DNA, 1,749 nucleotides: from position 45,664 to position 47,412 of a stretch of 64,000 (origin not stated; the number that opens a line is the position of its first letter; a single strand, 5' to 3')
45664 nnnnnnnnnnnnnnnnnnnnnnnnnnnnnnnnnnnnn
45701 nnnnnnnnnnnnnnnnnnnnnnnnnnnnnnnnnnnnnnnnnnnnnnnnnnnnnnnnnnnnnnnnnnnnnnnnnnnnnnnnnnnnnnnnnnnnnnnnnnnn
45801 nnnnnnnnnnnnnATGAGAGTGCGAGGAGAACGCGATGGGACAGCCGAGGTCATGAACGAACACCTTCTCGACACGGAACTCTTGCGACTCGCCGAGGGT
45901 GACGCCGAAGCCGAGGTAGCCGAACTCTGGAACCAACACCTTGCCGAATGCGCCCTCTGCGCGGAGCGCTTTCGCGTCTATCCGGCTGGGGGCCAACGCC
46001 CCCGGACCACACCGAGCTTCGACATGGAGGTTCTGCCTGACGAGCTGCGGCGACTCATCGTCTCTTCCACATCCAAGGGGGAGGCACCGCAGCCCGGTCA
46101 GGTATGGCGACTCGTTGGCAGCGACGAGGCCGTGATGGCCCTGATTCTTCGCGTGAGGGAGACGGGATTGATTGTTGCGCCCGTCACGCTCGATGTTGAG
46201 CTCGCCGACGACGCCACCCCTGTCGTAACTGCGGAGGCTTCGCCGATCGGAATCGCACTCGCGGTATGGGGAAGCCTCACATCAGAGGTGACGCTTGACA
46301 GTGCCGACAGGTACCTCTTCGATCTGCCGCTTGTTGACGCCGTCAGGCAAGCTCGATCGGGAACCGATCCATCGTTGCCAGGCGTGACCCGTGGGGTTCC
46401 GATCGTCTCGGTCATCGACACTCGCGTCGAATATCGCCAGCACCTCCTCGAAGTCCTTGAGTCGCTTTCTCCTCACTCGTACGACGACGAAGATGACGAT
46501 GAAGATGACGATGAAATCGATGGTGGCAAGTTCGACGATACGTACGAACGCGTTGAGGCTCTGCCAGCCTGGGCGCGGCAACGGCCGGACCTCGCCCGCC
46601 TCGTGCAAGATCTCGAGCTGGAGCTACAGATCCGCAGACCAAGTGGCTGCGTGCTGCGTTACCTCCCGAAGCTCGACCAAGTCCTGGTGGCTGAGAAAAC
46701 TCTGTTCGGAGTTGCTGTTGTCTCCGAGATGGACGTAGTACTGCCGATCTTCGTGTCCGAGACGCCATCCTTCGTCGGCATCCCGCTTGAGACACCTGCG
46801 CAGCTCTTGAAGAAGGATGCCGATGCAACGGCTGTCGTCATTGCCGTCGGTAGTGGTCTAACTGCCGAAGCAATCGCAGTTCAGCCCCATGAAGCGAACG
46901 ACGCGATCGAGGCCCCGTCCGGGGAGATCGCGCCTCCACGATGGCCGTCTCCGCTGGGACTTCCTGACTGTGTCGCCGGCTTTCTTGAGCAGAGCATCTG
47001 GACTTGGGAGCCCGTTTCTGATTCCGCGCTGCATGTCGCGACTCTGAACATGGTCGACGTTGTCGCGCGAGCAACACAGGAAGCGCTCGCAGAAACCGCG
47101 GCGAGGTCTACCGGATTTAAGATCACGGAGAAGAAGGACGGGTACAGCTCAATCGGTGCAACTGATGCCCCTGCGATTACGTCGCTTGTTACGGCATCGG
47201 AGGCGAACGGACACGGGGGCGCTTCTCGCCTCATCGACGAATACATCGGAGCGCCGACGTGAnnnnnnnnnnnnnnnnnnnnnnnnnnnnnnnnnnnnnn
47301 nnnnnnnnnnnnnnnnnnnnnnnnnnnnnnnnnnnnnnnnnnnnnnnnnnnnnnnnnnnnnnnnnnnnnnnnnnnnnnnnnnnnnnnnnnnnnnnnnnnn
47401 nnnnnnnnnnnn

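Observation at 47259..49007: Miniature Rad50/SbcC-like ATPase with a CPVC hook at the protein midpoint and no Mre11/SbcD partner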

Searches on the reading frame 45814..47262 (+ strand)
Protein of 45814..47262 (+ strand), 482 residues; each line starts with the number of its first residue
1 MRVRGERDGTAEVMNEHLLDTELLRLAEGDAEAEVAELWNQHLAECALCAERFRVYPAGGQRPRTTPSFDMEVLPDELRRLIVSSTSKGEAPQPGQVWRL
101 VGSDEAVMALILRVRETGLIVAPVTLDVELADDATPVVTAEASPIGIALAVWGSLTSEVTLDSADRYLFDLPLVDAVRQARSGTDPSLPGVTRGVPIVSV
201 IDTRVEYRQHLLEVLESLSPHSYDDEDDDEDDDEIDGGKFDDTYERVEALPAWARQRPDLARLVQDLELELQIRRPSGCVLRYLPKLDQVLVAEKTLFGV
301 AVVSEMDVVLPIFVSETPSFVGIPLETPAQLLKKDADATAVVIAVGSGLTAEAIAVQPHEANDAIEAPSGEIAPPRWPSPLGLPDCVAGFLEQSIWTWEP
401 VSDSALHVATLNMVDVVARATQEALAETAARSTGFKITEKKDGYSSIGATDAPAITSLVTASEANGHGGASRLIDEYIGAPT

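Call 7: search_protein_families(library=pfam, proteins=[window:45814-47262:+], max_evalue=0.1)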
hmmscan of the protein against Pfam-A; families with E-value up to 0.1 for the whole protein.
window:45814-47262:+ (482 aa): 1 family
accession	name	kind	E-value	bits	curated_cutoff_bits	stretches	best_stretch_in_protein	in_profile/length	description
PF15799.10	CCD48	-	0.072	11.9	30.4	0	244-282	279-317/578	Coiled-coil domain-containing protein 48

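Call 8: search_protein_families(library=padloc, proteins=[window:45814-47262:+], max_evalue=0.1)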
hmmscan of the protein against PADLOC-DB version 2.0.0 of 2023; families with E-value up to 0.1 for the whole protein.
window:45814-47262:+ (482 aa): 0 families

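Call 9: search_protein_families(library=ncbifam, proteins=[window:45814-47262:+], max_evalue=0.1)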
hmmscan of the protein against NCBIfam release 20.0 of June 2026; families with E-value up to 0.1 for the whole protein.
window:45814-47262:+ (482 aa): 1 family
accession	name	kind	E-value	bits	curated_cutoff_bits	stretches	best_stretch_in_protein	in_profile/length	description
NF011010.0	PRK14436.1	equivalog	0.041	14.3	117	1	243-265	51-73/91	acylphosphatase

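Call 33: search_protein_families(library=pfam, alignment_id=A4, max_evalue=0.01)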
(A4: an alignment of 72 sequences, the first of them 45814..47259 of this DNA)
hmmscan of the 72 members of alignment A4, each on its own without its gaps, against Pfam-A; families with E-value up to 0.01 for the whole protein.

A. member 1, window:45814-47259:+ (482 aa): 0 families

B. families by the number of members that match (of 72 scanned): 1 family
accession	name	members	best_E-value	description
PF13490.11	zf-HC2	8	1.3e-05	Putative zinc-finger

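Call 49: find_homologous_proteins(query=A4, max_evalue=0.001)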
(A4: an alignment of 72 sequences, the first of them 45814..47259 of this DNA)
Query A4 (72 sequences) (482 aa, profile of the alignment): 7 proteins with E <= 0.001 among 8000 candidates.
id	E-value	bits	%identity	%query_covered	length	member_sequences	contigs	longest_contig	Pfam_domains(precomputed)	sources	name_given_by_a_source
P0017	1.6e-56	210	-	-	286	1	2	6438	-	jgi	jgi:hypothetical protein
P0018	6.6e-56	208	28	94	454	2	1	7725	-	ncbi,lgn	ncbi:MAG TPA: hypothetical protein VIV12_22565 [Streptosporangiaceae bacterium]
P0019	4.6e-53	199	-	-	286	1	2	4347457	-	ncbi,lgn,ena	-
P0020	4.9e-52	195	100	1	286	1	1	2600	-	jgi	jgi:hypothetical protein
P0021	4.3e-51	192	39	7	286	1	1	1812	-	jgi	jgi:hypothetical protein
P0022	3.3e-50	189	100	97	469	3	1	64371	-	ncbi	ncbi:MAG TPA: hypothetical protein VGN51_03790 [Acidimicrobiia bacterium]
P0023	5.7e-50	189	100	1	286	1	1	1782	-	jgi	-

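Call 64: predict_structure(alignment_id=A7)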
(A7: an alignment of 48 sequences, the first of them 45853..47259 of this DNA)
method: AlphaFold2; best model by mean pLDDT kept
length: 469 residues; sequences in the alignment: 48
mean_pLDDT: 55.4   pTM: 0.43
mean pLDDT of the five models: 55.4, 54.4, 54.3, 54.1, 53.8
residues with pLDDT >= 90: 30; 70-90: 69; 50-70: 126; < 50: 244
segments of 3 or more residues with pLDDT < 50: 1-4, 35-61, 63-93, 95-134, 136-146, 148-152, 155-188, 207-215, 218-220, 225-239, 243-256, 386-408, 414-416, 418-429, 431-433, 466-469
pLDDT, mean of each block of 10 residues (from residue 1): 50 65 63 50 37 42 43 38 35 45 38 31 37 48 44 49 42 34 39 63 53 48 45 44 45 51 72 56 74 89 87 89 90 85 87 65 85 89 52 37 46 47 46 54 62 59 53
secondary structure, 60 per line:
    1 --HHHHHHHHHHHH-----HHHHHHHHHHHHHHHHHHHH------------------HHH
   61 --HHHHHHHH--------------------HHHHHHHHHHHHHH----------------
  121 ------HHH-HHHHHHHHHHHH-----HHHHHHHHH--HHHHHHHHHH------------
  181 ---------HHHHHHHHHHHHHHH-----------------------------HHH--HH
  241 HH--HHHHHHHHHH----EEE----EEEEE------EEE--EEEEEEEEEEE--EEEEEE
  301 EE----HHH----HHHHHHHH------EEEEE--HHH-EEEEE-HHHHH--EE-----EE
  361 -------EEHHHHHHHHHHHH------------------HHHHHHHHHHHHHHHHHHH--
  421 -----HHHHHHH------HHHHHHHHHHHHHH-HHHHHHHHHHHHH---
elements in order: H3-14 H20-39 H63-70 H91-104 H131-142 H148-156 H159-168 H190-204 H239-242 H245-254 E259-261 E266-270 E277-279 E282-292 E295-302 H314-321 E328-332 E339-343 H345-349 H370-381 H400-418 H426-432 H439-452 H454-466

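Call 70: fold_search(model_id=the predicted structure, library=pdb)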
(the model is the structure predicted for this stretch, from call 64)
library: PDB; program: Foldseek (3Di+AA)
matches with E <= 10: 343; with E <= 0.001: 0
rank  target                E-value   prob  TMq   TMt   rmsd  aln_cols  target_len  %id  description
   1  6jis                  3.6e-03  0.96  0.13  0.22  12.1       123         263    6  Crystal structure of the histidine racemase CntK in cobalt and nickel transporter system of staphylococcus aureus (released 2019-10-16)
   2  9cr1_C                2.0e-02  0.66  0.13  0.21   9.2       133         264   15  Crystal structure of histidine racemase (HisR) of Fusobacterium nucleatum (C67S) (released 2025-03-05)
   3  6jiw                  2.1e-02  0.75  0.15  0.24  12.5       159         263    7  Crystal structure of S. aureus CntK with C72S mutation (released 2019-10-16)
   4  9cr1_A                3.5e-02  0.63  0.12  0.19   7.9        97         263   16  Crystal structure of histidine racemase (HisR) of Fusobacterium nucleatum (C67S) (released 2025-03-05)
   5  4ic1_G                5.1e-02  0.35  0.11  0.23  10.7       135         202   11  Crystal structure of SSO0001 (released 2013-01-16)
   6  5ino_A                5.4e-02  0.38  0.09  0.15  10.3        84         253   17  Human Tdp2 reaction product (5'-phosphorylated DNA)-Mg2+ complex (released 2016-04-27)
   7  5ino_B                6.1e-02  0.35  0.11  0.18   8.9       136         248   14  Human Tdp2 reaction product (5'-phosphorylated DNA)-Mg2+ complex (released 2016-04-27)
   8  4gz2_B                6.5e-02  0.23  0.10  0.16   9.3       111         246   14  Mus Musculus Tdp2 excluded ssDNA complex (released 2012-10-31)
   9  9cr6_A                6.9e-02  0.66  0.12  0.20   6.2        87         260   18  Crystal structure of histidine racemase (HisR) of Fusobacterium nucleatum (C209S) (released 2025-03-05)
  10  5j3z_A                7.3e-02  0.30  0.11  0.18  10.3       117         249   14  Crystal structure of m2hTDP2-CAT in complex with a small molecule inhibitor (released 2016-05-04)
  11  4gyz_F                7.3e-02  0.23  0.10  0.16  10.5       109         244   15  Mus Musculus Tdp2 Bound to dAMP and Mg2+ (released 2012-10-31)
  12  4gyz_H                7.8e-02  0.47  0.10  0.16   6.2        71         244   15  Mus Musculus Tdp2 Bound to dAMP and Mg2+ (released 2012-10-31)
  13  9cr6_B                7.8e-02  0.44  0.12  0.19   7.9        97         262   16  Crystal structure of histidine racemase (HisR) of Fusobacterium nucleatum (C209S) (released 2025-03-05)
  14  9cr6_C                8.8e-02  0.77  0.12  0.20   6.1        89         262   17  Crystal structure of histidine racemase (HisR) of Fusobacterium nucleatum (C209S) (released 2025-03-05)
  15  5j42_A                8.8e-02  0.18  0.10  0.16  10.8       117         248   13  Crystal structure of m2hTDP2-CAT in complex with a small molecule inhibitor (released 2016-05-04)
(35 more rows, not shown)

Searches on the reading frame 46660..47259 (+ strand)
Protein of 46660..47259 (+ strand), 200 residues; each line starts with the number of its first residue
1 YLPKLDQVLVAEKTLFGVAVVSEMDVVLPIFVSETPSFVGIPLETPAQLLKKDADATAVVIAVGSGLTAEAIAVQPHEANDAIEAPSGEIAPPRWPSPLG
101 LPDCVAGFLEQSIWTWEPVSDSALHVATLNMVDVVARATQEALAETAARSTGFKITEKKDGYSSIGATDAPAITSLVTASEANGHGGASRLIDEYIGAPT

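Call 53: find_homologous_proteins(query=A6, max_evalue=0.001)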
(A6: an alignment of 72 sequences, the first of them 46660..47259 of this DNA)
Query A6 (72 sequences) (200 aa, profile of the alignment): 48 proteins with E <= 0.001 among 8000 candidates.
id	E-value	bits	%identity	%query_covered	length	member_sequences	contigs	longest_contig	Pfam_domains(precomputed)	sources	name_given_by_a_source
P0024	1.5e-35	141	-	-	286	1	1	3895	-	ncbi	-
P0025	4.6e-34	136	-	-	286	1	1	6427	-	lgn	-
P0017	5.9e-34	136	-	-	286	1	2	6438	-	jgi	jgi:hypothetical protein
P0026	2.2e-33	134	-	-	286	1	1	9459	-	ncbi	-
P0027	2.8e-33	133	-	-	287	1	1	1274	-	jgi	jgi:hypothetical protein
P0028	7.1e-33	132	-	-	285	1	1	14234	-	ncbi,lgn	-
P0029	1.0e-32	132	-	-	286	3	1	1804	-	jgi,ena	-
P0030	1.6e-32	131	-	-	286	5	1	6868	-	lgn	-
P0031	2.0e-32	131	-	-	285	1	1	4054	-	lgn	-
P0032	3.3e-32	130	-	-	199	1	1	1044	-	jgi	jgi:hypothetical protein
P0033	3.4e-32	130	-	-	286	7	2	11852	-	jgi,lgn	-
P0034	5.1e-32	129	-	-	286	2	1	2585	-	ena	-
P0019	7.9e-32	129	-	-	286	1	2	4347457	-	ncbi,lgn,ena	-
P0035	9.6e-32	128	-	-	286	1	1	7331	-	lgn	-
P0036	1.6e-31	128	-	-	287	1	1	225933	-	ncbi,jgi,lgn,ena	ncbi:MAG TPA: hypothetical protein VF519_02680 [Mycobacteriales bacterium]|jgi:hypothetical protein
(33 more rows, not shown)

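Call 72: search_solved_structures(query=A6, max_evalue=10)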
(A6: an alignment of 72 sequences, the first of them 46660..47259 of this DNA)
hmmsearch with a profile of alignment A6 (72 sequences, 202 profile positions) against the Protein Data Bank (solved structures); distinct sequences matched with E-value up to 10: 7.
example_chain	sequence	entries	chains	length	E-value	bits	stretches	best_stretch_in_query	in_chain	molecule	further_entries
5dwz_C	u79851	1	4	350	0.34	13.8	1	44-94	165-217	3-oxoacyl-[acyl-carrier-protein] synthase 3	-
6et3_A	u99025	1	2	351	0.35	13.8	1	44-94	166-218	PqsC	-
6esz_A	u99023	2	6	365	0.37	13.7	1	44-94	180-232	PqsC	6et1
6et0_A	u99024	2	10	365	0.37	13.7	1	44-94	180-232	PqsC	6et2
2ot2_A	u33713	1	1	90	1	12.3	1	13-62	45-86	Hydrogenase isoenzymes formation protein hypC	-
5vjs_A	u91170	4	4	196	1.3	11.9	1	144-197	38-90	Reaction Center Maquette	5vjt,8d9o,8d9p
1pv9_A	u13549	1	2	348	1.5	11.7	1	134-189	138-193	Xaa-Pro dipeptidase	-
